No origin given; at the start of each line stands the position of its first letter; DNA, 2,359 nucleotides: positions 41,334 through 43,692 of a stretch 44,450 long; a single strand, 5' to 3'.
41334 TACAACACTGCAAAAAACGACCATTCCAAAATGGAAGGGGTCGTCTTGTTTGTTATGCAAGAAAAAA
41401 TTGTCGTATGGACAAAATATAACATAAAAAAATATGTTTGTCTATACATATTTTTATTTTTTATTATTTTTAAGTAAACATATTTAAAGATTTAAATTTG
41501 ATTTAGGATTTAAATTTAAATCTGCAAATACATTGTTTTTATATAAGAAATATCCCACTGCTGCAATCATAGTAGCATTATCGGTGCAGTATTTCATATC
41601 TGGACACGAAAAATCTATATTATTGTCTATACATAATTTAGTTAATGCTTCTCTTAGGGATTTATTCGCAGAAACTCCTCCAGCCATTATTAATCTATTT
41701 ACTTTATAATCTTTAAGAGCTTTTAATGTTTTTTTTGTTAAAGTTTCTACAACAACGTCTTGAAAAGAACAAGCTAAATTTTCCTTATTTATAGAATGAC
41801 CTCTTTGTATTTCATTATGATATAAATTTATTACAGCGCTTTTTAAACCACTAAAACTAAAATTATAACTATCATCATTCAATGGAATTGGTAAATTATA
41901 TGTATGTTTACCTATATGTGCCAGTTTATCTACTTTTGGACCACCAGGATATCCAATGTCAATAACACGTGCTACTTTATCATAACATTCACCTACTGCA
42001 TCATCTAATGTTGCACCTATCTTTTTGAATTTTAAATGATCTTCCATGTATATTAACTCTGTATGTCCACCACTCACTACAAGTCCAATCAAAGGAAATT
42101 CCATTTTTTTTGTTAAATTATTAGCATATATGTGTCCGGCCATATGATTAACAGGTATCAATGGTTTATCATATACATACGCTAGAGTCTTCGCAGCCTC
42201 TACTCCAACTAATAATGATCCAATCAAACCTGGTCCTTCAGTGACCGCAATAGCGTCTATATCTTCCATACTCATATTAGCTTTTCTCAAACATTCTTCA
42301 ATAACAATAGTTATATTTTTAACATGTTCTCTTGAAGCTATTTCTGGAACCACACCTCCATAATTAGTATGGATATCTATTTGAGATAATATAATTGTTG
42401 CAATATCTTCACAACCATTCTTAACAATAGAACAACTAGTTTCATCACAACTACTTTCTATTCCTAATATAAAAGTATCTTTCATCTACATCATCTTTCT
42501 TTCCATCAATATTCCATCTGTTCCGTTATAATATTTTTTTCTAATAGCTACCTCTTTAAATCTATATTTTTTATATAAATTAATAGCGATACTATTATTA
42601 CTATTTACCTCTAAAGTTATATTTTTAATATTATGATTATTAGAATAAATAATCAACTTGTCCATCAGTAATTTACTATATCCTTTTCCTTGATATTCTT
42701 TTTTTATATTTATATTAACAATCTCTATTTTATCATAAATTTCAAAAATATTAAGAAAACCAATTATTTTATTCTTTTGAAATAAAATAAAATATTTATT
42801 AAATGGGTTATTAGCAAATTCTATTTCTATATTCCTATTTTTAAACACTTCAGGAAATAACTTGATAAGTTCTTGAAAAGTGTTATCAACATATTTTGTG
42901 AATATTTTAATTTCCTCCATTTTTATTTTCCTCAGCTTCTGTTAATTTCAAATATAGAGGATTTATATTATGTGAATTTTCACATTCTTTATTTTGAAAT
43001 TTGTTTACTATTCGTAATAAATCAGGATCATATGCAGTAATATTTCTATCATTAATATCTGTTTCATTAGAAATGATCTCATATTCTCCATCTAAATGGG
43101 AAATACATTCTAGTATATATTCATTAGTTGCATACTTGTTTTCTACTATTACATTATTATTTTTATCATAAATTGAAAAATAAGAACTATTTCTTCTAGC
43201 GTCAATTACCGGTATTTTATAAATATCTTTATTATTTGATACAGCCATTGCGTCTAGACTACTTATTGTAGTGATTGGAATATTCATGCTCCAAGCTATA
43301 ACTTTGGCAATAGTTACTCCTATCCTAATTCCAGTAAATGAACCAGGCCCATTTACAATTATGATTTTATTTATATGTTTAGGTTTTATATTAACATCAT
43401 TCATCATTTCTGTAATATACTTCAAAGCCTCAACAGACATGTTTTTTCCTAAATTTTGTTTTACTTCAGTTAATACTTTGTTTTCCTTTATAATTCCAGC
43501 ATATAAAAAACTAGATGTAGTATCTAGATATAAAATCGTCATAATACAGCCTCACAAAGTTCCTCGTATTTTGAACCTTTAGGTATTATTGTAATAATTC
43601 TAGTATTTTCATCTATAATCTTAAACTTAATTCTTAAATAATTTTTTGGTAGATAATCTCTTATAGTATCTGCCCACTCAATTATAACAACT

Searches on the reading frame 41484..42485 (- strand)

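Call 82: search_protein_families(library=pfam, proteins=[window:41484-42485:-], max_evalue=0.00001)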
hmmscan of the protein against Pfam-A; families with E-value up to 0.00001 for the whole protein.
window:41484-42485:- (333 aa): 2 families
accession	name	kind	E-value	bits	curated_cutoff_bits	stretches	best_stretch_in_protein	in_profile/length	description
PF00814.31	TsaD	-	2.2e-101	339.5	24.8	1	28-308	3-263/264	tRNA N6-adenosine threonylcarbamoyltransferase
PF22521.2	HypF_C_2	-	7.8e-06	26.3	27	0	193-296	131-228/241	Carbamoyltransferase, Kae1-like Domain, second subdomain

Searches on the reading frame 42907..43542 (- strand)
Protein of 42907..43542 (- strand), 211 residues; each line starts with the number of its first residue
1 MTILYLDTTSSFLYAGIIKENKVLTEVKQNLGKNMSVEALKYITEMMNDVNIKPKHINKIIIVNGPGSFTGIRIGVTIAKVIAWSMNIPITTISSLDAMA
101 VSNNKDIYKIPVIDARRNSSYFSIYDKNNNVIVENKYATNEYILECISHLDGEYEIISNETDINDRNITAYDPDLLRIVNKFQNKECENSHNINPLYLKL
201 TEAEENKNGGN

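Call 82: search_protein_families(library=pfam, proteins=[window:42907-43542:-], max_evalue=0.00001)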
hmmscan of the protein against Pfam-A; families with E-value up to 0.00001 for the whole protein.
window:42907-43542:- (211 aa): 1 family
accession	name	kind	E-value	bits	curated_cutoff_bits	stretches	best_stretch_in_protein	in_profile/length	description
PF00814.31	TsaD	-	5.6e-21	75.9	24.8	1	33-140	27-144/264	tRNA N6-adenosine threonylcarbamoyltransferase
